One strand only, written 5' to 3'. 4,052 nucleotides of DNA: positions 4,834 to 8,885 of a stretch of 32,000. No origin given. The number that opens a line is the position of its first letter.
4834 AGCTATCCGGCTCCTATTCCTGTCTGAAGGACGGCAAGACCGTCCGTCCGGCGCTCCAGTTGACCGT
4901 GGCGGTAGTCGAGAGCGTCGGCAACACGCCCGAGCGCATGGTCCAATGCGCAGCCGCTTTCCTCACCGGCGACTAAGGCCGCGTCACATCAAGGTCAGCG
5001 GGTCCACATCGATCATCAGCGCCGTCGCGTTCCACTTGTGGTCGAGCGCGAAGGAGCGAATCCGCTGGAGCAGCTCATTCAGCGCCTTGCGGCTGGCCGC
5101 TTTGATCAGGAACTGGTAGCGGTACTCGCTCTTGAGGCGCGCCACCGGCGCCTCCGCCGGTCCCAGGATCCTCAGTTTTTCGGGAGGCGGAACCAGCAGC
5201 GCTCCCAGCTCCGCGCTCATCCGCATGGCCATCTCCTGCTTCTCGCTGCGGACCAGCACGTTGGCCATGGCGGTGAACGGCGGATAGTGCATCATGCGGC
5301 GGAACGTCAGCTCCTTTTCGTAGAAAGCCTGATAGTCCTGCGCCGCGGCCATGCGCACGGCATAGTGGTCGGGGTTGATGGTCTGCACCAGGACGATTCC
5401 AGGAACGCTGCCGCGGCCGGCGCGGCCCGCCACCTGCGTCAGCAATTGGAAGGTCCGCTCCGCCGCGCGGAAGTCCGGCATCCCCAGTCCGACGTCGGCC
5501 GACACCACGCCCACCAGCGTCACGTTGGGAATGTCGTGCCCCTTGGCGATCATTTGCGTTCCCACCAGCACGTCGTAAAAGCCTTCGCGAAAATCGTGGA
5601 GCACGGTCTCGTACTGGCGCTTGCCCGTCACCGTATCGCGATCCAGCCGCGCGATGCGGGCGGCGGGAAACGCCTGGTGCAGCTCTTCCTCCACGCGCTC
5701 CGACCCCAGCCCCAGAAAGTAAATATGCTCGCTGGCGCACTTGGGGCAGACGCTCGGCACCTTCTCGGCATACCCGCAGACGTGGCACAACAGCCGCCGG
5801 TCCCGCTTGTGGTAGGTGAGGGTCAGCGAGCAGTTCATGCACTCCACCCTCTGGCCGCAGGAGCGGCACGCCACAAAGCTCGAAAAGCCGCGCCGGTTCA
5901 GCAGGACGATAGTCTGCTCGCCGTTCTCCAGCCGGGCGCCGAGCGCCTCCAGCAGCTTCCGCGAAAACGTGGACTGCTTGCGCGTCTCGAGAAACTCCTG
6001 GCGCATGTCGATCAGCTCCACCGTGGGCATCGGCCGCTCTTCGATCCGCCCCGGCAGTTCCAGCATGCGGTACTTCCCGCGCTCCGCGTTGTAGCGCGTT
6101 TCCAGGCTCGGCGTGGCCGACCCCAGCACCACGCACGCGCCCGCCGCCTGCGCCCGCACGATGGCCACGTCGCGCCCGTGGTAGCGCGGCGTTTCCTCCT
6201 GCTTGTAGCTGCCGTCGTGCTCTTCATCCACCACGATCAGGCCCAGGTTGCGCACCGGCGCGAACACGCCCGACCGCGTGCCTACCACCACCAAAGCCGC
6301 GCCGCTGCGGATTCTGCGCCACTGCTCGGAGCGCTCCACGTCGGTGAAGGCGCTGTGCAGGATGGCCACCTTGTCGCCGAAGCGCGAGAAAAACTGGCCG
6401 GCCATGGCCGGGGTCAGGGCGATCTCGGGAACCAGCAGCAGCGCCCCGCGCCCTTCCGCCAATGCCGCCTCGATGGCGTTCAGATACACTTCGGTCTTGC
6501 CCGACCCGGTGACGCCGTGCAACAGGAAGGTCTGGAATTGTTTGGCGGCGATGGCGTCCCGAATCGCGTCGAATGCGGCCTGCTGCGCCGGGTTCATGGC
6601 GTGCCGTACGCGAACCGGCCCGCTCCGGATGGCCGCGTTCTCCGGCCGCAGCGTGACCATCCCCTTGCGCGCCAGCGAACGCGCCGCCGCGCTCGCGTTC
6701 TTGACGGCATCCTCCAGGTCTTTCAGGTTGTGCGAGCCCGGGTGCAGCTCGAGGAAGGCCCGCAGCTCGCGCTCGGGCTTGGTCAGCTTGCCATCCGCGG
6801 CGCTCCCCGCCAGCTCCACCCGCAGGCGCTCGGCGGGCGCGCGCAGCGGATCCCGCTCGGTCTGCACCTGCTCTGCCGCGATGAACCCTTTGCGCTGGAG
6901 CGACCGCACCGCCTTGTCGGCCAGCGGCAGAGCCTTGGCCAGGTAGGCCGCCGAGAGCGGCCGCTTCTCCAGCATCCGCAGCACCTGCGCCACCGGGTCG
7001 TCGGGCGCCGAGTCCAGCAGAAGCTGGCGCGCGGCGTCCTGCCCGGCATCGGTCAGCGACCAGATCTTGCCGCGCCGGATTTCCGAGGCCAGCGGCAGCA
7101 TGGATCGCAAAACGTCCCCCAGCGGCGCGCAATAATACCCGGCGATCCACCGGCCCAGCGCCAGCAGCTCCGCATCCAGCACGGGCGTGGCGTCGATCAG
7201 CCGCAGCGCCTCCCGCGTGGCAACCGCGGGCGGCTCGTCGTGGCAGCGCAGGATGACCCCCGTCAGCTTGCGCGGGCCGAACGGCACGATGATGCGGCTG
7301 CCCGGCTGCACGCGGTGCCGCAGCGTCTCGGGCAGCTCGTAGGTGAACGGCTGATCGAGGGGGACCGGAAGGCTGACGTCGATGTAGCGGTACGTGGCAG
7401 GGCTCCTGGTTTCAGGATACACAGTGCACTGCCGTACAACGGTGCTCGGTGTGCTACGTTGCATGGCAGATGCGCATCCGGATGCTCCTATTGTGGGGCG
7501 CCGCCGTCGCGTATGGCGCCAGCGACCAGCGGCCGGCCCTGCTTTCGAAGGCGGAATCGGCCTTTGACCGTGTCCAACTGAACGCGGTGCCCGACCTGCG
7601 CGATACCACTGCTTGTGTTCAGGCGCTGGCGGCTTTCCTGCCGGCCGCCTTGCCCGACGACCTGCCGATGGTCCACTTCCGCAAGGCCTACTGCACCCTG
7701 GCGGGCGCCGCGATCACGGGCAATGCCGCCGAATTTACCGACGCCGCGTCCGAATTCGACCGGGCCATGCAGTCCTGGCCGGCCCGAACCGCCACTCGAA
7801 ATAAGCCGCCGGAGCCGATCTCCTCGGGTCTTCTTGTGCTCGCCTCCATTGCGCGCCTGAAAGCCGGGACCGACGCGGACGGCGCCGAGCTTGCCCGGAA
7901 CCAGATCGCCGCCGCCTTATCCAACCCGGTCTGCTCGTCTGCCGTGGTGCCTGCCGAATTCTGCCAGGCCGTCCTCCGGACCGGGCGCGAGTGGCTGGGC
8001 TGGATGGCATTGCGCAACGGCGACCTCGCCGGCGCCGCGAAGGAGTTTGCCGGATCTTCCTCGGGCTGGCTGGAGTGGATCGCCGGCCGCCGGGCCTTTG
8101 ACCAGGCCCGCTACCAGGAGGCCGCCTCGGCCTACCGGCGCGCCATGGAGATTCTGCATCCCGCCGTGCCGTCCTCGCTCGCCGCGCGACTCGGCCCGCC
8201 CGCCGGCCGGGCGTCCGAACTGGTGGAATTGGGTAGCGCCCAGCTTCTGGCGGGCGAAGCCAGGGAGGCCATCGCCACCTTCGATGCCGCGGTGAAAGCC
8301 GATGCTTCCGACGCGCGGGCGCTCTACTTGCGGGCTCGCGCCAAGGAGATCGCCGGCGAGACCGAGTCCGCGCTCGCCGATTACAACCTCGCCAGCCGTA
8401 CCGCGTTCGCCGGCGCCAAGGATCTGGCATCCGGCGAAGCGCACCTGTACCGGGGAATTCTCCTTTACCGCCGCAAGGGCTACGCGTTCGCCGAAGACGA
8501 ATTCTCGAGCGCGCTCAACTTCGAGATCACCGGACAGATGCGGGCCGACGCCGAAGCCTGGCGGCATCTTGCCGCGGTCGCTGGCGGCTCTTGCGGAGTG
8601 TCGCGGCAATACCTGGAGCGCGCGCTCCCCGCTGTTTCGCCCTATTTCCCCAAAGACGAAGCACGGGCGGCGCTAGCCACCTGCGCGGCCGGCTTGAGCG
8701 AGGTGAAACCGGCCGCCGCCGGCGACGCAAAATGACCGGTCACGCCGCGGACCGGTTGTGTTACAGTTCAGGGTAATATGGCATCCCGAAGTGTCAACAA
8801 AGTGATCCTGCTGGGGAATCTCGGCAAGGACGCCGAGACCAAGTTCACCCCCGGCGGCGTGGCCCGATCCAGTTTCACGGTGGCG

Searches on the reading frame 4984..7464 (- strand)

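Call 54: search_protein_families(library=pfam, proteins=[window:4984-7464:-], max_evalue=0.001)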
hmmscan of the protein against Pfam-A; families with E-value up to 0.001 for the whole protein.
window:4984-7464:- (826 aa): 6 families
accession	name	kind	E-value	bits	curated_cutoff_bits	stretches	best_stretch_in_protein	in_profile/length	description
PF17764.6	PriA_3primeBD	-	3e-28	97.9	22.7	1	29-124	1-96/96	3'DNA-binding domain (3'BD)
PF18074.6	PriA_C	-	3.3e-20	73.1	26.9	1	729-822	1-95/95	Primosomal protein N C-terminal domain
PF00270.35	DEAD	-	2.4e-17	63.6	26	1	291-455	1-162/167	DEAD/DEAH box helicase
PF04851.21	ResIII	-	1.6e-13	51.3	22.5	1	289-453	3-163/164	Type III restriction enzyme, res subunit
PF00271.37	Helicase_C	-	1.7e-11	44.8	23.5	1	590-684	27-108/110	Helicase conserved C-terminal domain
PF18319.7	Zn_ribbon_PriA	-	3.1e-09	37.1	26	1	542-568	1-27/27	PriA DNA helicase Cys-rich region (CRR) domain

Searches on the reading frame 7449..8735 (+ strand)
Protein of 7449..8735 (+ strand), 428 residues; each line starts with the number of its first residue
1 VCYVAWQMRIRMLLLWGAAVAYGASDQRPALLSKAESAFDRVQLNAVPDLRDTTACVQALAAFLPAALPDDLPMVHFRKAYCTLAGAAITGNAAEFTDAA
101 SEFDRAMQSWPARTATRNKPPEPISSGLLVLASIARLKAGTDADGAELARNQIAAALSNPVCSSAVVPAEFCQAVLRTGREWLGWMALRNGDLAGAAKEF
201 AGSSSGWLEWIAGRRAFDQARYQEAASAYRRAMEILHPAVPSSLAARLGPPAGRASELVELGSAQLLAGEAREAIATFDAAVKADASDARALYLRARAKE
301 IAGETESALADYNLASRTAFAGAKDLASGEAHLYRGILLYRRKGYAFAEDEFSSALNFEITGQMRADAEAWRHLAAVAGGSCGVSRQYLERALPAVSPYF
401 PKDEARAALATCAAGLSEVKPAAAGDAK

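Call 54: search_protein_families(library=pfam, proteins=[window:7449-8735:+], max_evalue=0.001)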
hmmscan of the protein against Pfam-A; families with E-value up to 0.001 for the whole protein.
window:7449-8735:+ (428 aa): 2 families
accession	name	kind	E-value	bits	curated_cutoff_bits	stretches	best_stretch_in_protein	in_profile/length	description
PF12968.13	DUF3856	-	0.00016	22.1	27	0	212-237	15-40/143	Domain of Unknown Function (DUF3856)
PF13432.12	TPR_16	-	0.0004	21.2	32.7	0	261-315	3-57/65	Tetratricopeptide repeat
